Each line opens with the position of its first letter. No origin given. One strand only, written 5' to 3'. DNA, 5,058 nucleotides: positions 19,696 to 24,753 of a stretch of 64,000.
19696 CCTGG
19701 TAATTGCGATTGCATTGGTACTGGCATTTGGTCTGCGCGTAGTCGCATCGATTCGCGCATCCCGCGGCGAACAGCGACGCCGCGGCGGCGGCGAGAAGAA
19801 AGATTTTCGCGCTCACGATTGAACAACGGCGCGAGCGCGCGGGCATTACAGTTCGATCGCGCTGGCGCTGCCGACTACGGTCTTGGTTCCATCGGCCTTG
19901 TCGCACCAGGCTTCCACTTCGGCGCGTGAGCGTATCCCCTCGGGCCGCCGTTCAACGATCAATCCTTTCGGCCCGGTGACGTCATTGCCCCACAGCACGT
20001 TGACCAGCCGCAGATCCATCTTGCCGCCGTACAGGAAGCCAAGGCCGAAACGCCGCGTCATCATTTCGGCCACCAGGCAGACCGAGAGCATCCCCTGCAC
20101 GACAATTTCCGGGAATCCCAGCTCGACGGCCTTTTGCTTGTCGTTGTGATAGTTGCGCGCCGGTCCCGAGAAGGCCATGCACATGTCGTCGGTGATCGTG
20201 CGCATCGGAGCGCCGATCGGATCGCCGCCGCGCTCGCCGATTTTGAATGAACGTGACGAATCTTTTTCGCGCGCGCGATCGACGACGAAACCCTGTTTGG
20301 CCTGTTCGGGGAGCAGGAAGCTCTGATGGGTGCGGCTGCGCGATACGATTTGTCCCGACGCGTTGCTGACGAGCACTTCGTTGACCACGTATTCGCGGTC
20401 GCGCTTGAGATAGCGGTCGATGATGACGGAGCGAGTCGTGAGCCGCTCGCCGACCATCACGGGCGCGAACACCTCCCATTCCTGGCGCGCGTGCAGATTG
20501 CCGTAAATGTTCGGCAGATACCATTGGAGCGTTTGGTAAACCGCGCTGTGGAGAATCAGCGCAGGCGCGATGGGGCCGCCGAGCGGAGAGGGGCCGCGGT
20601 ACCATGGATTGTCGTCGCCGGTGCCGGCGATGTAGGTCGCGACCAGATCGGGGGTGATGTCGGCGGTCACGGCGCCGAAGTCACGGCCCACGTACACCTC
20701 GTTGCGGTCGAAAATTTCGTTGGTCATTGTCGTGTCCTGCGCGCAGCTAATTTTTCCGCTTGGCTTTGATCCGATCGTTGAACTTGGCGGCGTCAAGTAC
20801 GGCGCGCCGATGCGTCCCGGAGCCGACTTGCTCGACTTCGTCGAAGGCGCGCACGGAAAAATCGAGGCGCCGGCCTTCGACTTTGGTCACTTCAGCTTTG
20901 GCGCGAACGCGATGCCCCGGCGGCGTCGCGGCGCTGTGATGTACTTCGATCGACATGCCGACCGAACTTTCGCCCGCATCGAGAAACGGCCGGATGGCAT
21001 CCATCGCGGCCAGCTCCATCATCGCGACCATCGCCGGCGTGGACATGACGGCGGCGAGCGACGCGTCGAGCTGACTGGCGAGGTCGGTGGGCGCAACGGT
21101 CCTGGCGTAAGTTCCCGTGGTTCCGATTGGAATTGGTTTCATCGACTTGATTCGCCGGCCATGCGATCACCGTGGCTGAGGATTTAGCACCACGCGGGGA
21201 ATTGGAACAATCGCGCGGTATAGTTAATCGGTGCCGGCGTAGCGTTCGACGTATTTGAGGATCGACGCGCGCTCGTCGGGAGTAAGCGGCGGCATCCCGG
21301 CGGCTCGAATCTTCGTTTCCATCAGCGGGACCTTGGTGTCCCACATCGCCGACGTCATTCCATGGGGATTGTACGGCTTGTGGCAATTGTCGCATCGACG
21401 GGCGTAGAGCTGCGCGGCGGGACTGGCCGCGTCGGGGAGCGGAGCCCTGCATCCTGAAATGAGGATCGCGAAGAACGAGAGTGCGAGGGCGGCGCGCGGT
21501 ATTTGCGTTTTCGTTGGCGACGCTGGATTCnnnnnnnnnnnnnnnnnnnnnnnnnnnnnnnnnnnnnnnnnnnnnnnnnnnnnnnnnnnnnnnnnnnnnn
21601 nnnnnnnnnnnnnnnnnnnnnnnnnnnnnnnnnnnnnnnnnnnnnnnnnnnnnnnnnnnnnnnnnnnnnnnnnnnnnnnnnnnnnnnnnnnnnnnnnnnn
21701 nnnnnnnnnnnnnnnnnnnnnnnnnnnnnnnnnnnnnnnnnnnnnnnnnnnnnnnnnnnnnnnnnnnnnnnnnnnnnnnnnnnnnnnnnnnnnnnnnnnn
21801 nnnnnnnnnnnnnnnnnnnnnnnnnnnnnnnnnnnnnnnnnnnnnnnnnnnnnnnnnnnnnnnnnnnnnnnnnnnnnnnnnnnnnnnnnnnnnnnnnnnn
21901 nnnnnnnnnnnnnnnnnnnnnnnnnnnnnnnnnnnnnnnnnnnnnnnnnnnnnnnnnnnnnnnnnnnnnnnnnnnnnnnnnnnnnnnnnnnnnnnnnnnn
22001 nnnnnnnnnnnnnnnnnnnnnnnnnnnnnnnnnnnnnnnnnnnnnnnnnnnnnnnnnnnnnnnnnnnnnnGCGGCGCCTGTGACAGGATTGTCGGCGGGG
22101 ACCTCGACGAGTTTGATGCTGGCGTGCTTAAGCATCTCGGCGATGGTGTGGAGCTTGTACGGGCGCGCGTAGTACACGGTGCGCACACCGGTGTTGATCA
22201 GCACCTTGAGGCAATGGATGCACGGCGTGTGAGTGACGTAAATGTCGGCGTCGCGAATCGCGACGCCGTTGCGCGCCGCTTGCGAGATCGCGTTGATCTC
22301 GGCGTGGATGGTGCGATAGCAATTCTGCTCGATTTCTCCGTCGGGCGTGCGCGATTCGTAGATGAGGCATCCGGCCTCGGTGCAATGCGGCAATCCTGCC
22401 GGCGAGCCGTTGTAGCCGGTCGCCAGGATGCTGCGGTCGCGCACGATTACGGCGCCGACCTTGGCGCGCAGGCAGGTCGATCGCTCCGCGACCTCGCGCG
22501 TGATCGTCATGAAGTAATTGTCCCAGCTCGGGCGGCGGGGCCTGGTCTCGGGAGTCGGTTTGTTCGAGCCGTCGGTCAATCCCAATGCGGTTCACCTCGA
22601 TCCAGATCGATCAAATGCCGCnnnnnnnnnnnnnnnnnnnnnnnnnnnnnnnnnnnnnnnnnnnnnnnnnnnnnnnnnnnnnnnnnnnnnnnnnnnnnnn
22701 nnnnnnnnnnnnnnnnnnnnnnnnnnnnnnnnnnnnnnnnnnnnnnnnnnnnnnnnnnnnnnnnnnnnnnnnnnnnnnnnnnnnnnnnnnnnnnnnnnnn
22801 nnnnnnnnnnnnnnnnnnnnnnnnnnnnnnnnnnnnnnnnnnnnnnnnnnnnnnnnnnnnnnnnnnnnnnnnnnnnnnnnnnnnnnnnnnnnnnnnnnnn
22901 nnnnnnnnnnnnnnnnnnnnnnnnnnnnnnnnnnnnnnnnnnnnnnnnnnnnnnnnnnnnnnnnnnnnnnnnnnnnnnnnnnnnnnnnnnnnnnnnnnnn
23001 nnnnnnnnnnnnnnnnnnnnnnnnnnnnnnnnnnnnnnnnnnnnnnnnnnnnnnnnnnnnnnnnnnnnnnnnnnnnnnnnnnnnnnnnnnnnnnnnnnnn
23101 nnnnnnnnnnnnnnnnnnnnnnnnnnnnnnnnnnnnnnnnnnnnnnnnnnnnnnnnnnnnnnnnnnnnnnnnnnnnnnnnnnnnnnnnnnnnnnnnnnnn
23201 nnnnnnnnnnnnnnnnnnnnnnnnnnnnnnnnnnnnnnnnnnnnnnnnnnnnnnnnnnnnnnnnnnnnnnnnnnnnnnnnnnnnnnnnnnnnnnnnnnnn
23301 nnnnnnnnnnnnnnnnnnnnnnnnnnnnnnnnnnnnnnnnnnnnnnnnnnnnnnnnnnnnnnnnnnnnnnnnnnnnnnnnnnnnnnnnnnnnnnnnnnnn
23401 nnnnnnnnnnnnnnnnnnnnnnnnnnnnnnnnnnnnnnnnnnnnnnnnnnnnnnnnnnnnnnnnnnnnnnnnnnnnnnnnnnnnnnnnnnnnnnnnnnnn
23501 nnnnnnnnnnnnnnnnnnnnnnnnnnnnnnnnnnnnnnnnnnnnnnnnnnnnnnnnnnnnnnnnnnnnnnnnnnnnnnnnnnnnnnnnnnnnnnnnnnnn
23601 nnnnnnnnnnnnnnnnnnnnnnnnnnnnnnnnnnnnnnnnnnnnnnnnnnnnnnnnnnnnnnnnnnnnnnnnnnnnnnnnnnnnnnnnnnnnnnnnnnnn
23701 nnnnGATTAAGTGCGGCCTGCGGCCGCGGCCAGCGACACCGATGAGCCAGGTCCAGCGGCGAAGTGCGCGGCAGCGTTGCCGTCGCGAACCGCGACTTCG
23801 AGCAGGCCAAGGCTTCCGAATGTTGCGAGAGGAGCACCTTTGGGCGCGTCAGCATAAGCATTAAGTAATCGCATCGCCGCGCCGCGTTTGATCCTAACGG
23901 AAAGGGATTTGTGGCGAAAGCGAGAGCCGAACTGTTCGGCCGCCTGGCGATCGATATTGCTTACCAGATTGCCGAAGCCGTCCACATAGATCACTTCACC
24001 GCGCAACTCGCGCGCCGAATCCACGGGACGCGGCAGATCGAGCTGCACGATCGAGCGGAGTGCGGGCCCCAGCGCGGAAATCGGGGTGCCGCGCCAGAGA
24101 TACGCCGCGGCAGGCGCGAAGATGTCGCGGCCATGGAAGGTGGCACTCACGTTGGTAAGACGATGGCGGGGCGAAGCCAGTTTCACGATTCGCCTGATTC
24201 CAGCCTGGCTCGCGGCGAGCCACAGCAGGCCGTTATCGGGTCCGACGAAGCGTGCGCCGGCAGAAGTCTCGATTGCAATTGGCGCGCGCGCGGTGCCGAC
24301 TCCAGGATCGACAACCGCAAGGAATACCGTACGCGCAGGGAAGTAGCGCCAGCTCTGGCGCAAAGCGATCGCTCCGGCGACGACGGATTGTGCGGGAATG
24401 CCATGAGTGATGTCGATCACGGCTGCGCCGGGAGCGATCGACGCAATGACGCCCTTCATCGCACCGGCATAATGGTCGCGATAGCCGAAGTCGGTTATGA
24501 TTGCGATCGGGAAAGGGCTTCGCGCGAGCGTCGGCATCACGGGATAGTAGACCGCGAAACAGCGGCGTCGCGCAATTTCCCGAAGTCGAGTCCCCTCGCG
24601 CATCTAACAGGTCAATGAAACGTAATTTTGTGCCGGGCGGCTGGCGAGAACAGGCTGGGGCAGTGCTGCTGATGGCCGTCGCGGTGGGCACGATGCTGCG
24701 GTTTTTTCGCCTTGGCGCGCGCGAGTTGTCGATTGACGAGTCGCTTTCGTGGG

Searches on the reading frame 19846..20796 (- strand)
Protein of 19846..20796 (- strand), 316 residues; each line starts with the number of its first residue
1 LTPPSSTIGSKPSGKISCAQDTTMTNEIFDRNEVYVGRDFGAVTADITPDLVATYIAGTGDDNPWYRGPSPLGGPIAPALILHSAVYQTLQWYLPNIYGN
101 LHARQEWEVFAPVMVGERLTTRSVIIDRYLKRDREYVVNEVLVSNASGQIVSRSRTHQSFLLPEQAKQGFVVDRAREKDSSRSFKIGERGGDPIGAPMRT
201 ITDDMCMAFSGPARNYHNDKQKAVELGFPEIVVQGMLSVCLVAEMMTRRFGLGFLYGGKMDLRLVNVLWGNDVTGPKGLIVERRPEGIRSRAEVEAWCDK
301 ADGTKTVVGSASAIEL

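Call 61: search_protein_families(library=pfam, proteins=[window:19846-20796:-], max_evalue=0.0001)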
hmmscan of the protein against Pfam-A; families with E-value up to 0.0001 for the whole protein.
window:19846-20796:- (316 aa): 2 families
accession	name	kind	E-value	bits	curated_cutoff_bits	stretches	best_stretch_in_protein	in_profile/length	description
PF01575.25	MaoC_dehydratas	-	2.9e-07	30.6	27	0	199-252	16-72/123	MaoC like domain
PF13452.11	FAS1_DH_region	-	6.8e-07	29.9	22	1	36-151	3-129/132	FAS1-like, dehydratase domain region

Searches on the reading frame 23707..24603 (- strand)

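Call 61: search_protein_families(library=pfam, proteins=[window:23707-24603:-], max_evalue=0.0001)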
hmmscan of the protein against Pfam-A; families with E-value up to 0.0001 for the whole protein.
window:23707-24603:- (298 aa): 2 families
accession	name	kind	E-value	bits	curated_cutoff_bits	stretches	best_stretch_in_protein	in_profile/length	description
PF01887.21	SAM_HAT_N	-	1.7e-54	184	26.3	1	33-179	1-145/145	SAM hydroxide adenosyltransferase N-terminal domain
PF20257.3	SAM_HAT_C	-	6e-21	75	25.5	1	202-289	1-83/84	SAM hydroxide adenosyltransferase C-terminal domain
